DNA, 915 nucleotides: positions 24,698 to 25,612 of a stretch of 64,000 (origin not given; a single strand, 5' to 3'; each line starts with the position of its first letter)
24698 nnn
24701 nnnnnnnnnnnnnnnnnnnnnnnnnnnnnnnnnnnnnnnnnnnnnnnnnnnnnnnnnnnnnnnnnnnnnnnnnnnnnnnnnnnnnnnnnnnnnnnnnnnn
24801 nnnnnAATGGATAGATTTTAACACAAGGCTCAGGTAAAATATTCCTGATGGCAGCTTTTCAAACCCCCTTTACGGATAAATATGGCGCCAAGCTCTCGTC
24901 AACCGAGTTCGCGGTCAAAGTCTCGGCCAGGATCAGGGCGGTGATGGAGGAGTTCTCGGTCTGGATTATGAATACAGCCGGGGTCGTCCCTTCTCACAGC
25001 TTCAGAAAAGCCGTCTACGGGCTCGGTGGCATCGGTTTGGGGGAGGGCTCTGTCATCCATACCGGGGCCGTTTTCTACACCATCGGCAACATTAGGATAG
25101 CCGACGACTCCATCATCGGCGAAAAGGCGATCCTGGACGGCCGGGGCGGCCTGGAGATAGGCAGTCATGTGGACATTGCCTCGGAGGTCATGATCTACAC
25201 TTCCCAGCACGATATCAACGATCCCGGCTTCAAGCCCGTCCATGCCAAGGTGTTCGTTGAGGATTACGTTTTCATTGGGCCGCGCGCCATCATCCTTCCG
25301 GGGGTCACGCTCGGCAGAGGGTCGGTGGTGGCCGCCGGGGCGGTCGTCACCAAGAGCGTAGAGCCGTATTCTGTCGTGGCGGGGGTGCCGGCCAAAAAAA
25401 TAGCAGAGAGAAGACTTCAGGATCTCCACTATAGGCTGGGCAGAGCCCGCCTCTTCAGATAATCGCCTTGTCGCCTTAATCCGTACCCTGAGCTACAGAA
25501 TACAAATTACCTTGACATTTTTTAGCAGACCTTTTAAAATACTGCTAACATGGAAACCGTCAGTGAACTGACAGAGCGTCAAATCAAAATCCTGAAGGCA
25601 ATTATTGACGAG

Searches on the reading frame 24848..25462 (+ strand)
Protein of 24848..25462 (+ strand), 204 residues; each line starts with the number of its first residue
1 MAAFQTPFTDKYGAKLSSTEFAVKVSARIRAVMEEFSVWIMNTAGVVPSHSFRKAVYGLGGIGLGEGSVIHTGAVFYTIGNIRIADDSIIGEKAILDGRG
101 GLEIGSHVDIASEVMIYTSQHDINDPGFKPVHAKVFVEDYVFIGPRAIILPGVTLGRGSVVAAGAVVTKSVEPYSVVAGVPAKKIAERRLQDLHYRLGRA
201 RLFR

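Call 34: search_protein_families(library=pfam, proteins=[window:24848-25462:+], max_evalue=0.01)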
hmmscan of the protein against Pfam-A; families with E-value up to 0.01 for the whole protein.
window:24848-25462:+ (204 aa): 2 families
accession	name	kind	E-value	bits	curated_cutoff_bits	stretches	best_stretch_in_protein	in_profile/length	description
PF00132.30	Hexapep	-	1e-11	44.5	27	1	135-169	2-36/36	Bacterial transferase hexapeptide (six repeats)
PF14602.12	Hexapep_2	-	5.2e-09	36.1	27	1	135-169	2-34/34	Hexapeptide repeat of succinyl-transferase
